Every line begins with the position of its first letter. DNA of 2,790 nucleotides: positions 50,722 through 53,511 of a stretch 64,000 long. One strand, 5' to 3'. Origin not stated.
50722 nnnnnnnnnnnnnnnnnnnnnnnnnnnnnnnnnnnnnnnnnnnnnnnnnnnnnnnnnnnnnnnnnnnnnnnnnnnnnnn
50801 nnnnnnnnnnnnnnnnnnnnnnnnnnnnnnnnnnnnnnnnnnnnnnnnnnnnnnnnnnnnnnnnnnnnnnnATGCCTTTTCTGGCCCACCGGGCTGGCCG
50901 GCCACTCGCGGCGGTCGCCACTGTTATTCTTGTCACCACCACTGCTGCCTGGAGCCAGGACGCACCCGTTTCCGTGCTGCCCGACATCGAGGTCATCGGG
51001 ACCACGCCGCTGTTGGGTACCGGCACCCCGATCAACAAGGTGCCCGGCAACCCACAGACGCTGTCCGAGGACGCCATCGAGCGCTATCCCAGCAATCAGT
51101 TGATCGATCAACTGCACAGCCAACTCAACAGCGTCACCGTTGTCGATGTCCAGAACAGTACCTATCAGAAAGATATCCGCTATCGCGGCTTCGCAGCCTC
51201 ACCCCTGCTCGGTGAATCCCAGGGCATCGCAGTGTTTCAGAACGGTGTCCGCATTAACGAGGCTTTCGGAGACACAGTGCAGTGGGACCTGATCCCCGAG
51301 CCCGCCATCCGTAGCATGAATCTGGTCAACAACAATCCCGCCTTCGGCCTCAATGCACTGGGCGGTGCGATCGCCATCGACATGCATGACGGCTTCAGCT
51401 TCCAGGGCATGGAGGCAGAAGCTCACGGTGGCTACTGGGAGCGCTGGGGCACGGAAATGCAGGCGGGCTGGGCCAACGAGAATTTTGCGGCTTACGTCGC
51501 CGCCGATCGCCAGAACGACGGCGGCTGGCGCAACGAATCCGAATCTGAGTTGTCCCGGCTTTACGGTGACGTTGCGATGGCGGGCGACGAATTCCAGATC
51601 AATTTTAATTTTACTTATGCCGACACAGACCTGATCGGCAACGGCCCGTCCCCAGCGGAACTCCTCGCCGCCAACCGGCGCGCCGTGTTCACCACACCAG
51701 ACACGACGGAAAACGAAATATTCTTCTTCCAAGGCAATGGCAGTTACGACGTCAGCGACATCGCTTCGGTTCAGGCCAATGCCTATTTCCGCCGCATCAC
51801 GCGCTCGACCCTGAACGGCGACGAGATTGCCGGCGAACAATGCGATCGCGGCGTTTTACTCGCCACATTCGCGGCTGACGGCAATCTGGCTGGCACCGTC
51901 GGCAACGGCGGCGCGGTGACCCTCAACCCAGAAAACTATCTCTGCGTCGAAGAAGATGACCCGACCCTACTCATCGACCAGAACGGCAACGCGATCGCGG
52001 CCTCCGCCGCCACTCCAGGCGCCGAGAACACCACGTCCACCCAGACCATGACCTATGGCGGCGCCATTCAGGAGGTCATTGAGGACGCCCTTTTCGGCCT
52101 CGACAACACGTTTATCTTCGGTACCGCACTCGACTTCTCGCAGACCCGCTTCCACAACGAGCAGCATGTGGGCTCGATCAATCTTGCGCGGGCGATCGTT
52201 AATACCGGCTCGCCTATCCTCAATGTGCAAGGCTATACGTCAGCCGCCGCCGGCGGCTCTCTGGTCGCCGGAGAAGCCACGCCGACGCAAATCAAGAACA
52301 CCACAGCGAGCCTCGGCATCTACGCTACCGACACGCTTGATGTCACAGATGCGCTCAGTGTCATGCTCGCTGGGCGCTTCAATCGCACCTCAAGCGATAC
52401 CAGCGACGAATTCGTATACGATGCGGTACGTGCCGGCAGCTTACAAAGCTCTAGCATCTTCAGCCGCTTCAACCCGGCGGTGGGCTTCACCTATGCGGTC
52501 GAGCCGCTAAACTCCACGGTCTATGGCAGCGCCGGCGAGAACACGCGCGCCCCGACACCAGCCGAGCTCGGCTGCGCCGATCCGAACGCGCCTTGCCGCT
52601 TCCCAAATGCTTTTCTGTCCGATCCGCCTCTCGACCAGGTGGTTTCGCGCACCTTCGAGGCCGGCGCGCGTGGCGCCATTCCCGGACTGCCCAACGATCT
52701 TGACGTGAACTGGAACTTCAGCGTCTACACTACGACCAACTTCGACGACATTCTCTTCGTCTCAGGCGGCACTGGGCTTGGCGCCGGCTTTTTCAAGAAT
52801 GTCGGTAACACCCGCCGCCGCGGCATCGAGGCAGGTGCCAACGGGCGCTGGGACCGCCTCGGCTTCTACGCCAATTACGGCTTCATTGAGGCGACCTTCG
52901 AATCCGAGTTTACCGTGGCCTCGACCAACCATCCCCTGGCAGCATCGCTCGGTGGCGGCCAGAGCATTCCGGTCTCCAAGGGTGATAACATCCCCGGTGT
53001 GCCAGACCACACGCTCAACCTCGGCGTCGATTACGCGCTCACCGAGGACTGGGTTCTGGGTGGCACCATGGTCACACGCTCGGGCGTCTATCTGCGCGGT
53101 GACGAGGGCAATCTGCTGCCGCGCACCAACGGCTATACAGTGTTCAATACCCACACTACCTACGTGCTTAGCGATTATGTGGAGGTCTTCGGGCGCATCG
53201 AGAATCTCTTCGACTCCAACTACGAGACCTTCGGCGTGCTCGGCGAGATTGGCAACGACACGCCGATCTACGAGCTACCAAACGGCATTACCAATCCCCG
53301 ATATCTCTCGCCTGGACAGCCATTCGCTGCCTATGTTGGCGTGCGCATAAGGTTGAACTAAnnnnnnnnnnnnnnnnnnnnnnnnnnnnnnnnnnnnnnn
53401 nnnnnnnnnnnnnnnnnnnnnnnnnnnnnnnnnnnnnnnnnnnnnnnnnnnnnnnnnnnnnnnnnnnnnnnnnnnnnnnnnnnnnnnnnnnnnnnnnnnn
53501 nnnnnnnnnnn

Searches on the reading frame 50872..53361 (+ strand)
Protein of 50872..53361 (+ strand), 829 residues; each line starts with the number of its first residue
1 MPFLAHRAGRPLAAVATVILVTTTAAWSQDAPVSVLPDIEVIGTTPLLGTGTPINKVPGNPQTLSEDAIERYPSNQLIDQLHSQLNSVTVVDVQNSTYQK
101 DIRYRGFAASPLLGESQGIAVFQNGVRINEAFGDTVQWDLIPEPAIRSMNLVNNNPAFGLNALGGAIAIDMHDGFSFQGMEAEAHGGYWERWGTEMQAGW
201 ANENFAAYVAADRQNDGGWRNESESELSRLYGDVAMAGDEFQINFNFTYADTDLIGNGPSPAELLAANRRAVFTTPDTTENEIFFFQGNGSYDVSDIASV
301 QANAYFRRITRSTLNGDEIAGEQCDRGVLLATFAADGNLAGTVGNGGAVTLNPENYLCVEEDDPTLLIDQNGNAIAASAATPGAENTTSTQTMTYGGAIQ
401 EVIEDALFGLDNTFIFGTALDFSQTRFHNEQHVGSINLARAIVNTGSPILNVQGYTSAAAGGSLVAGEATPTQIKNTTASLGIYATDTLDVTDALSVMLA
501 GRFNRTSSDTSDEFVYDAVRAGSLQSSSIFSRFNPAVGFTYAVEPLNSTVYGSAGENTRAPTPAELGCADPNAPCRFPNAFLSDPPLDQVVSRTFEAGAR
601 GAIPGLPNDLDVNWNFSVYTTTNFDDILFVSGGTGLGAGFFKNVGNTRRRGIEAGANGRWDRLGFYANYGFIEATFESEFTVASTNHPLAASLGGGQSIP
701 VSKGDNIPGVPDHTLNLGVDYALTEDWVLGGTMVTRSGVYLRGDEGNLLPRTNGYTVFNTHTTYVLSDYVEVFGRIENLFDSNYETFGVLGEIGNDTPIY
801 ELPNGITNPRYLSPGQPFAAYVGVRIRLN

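Call 3: search_protein_families(library=pfam, proteins=[window:50872-53361:+])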
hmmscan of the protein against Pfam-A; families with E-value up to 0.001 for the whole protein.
window:50872-53361:+ (829 aa): 2 families
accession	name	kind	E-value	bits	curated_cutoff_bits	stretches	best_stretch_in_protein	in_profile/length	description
PF00593.30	TonB_dep_Rec_b-barrel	-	8.5e-37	128.5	27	1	276-779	55-436/436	TonB dependent receptor-like, beta-barrel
PF07715.20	Plug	-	1.6e-07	32.2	23.9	1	55-166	3-107/107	TonB-dependent Receptor Plug Domain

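Call 25: search_protein_families(library=ncbifam, proteins=[window:50872-53361:+], max_evalue=0.00001)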
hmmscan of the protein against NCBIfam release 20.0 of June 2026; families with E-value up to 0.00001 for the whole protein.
window:50872-53361:+ (829 aa): 5 families
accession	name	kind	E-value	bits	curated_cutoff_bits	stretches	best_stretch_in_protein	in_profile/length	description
NF041535.1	TonB_rec_PqqU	equivalog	2.9e-17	62.2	1200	1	475-786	366-645/676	TonB-dependent receptor PqqU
TIGR01785.1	TonB-hemin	subfamily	1.1e-14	53.9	316.85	1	475-785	360-655/677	TonB-dependent heme/hemoglobin receptor family protein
TIGR01783.1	TonB-siderophor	subfamily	1.5e-14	53.6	223.5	1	470-785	352-621/649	TonB-dependent siderophore receptor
TIGR01786.1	TonB-hemlactrns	subfamily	7.3e-10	37.8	323.75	1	455-787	376-689/719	TonB-dependent hemoglobin/transferrin/lactoferrin family receptor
TIGR01779.1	TonB-B12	equivalog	4.7e-07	28.7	599.7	0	588-786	430-595/614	TonB-dependent vitamin B12 receptor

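Call 61: search_solved_structures(query=window:50872-53358:+, max_evalue=0.001)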
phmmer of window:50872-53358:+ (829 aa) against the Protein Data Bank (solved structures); distinct sequences matched with E-value up to 0.001: 0.

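Call 70: search_dna_similar(query=window:50872-53358:+, collection=plasmids, mode=protein, max_evalue=1e-40, max_rows=15)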
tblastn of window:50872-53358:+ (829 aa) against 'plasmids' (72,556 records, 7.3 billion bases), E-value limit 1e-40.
Records with a match: 32; places in all: 32; records where one place covers at least 80% of the query: 17.
Best place of each record, by identity: <60% 32.
By first word of the organism name: Paraburkholderia 7; Agrobacterium 6; Caballeronia 5; Burkholderia 3; Methylobacterium 2; Sphingobium 2; Novosphingobium 2; Candidatus 1; Variovorax 1; Ralstonia 1; and 2 more.
By predicted mobility (MOB-suite, as given by PLSDB): non-mobilizable 24; mobilizable 4; conjugative 4.
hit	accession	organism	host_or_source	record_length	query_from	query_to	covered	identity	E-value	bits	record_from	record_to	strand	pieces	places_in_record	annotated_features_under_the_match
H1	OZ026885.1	Candidatus Methylocalor cossyra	-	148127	36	829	96%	35.8%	2e-128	432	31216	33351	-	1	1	Putative TonB-dependent receptor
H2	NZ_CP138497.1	Variovorax boronicumulans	Legume root,PacBio whole genome assembly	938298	29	825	96%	34.5%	6e-117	399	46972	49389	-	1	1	TonB-dependent receptor | FAD:protein FMN transferase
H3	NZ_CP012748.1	Paraburkholderia caribensis MBA4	soil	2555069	36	825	95%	34.5%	2e-111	382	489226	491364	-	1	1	none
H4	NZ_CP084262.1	Caballeronia sp. SL2Y3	Jalysus wickhami,Cell culture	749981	36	825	95%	33.7%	1e-111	383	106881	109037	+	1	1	TonB-dependent receptor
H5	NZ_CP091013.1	Burkholderia cenocepacia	-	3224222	30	825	96%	33.5%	9e-114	389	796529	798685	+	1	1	none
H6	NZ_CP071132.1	Caballeronia sp. M1242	Homo sapiens,ETA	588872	36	825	95%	33.7%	2e-110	379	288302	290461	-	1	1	TonB-dependent receptor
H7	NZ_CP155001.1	Methylobacterium fujisawaense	concrete cylinder weathered outdoors on ...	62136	54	828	90%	35.1%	3e-59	428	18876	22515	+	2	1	IS66 family transposase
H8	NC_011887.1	Methylobacterium nodulans ORS 2060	-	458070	54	826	93%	34.0%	1e-119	406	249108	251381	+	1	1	TonB-dependent receptor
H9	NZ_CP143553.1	Burkholderia multivorans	Homo sapiens,bronchoalveolar lavage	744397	30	825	96%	33.0%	2e-103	358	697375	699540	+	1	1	TonB-dependent receptor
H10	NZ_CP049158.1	Caballeronia sp. SBC1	whole organism,soil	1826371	54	825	93%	34.0%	1e-113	389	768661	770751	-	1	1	none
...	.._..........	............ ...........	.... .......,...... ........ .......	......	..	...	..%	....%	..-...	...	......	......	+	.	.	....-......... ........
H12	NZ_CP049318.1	Caballeronia sp. SBC2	whole organism,soil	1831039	54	817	92%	33.8%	7e-111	381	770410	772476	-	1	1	none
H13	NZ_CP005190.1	Sphingobium sp. MI1205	-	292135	69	828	92%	33.6%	8e-111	380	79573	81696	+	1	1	TonB-dependent receptor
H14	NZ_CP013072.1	Sphingobium indicum B90A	sugarcane rhizosphere soil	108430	69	828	92%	33.5%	3e-110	379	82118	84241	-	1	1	TonB-dependent receptor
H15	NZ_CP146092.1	Ralstonia sp. RRA.1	-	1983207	28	824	96%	31.2%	1e-95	336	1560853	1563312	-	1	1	none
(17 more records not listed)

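Call 71: get_annotated_region(hit=H2, flank=6000)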
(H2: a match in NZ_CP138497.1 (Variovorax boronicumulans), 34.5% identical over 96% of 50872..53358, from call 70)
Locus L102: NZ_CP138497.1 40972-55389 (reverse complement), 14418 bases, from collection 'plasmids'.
description: Variovorax boronicumulans strain EBFNA2 plasmid unnamed, complete sequence
organism: Variovorax boronicumulans (NCBI taxid 436515)
taxonomy: Bacteria; Pseudomonadota; Betaproteobacteria; Burkholderiales; Comamonadaceae; Variovorax; Variovorax boronicumulans
host: -; source: Legume root,PacBio whole genome assembly; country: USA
typing (MOB-suite, as given by PLSDB): non-mobilizable; mating-pair formation MPF_T
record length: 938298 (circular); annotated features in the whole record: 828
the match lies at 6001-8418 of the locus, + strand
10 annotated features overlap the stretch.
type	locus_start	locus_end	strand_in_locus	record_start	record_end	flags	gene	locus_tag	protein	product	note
CDS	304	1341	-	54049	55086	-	-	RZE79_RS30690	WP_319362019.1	PQQ-binding-like beta-propeller repeat protein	-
CDS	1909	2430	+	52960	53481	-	-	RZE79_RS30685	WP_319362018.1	XRE family transcriptional regulator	GO:0006355 - regulation of DNA-templated transcription [Evidence IEA]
CDS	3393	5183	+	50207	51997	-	-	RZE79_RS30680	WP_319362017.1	PQQ-dependent methanol/ethanol family dehydrogenase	-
CDS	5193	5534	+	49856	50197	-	-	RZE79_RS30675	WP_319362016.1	high-potential iron-sulfur protein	-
CDS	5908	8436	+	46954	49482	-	-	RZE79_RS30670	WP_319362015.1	TonB-dependent receptor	-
CDS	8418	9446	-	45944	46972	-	-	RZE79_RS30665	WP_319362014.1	FAD:protein FMN transferase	GO:0017013 - protein flavinylation [Evidence IEA]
CDS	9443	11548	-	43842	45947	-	-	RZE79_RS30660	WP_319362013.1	4Fe-4S binding protein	-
CDS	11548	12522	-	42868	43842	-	-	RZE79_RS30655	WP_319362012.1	tripartite tricarboxylate transporter substrate binding protein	-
CDS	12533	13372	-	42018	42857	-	-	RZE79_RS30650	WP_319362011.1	ABC transporter permease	-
CDS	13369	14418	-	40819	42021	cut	-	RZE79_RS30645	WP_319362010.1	branched-chain amino acid ABC transporter substrate-binding protein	-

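Call 72: get_annotated_region(hit=H1, flank=6000)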
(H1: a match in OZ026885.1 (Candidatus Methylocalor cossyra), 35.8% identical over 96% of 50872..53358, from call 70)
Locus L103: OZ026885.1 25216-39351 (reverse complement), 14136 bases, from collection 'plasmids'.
description: Candidatus Methylocalor cossyra isolate MeCH1-AG genome assembly, plasmid: 2
organism: Candidatus Methylocalor cossyra (NCBI taxid 3108543)
taxonomy: Bacteria; Pseudomonadota; Gammaproteobacteria; Methylococcales; Methylococcaceae; Candidatus Methylocalor; Candidatus Methylocalor cossyra
host: -; source: -; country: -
typing (MOB-suite, as given by PLSDB): non-mobilizable
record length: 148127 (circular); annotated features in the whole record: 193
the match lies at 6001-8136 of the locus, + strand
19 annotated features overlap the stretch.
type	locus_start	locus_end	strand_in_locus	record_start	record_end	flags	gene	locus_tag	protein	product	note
CDS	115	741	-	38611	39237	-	-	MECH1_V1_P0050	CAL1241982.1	Isochorismatase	-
CDS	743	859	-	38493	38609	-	-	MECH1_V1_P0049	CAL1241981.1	protein of unknown function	-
CDS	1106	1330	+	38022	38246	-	-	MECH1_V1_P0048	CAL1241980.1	protein of unknown function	-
CDS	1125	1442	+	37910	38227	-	-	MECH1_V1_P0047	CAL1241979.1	protein of unknown function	-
CDS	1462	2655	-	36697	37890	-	-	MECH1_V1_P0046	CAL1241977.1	protein of unknown function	-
CDS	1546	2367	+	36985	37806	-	-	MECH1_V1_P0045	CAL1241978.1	conserved exported protein of unknown function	-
CDS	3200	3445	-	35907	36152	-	-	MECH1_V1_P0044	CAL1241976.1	protein of unknown function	-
CDS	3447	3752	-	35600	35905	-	-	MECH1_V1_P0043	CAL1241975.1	protein of unknown function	-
CDS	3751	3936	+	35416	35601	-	-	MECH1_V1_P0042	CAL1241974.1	protein of unknown function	-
CDS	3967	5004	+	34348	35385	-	-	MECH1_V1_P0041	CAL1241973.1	transposase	-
CDS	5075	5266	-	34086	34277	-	-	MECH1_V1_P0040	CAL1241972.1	protein of unknown function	-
CDS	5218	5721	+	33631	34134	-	-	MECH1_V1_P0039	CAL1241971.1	transposase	-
CDS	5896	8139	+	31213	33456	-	-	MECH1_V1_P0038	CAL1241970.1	Putative TonB-dependent receptor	-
CDS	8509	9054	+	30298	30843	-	-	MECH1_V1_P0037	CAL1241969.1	conserved protein of unknown function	-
CDS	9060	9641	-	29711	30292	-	-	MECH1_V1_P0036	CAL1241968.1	protein of unknown function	-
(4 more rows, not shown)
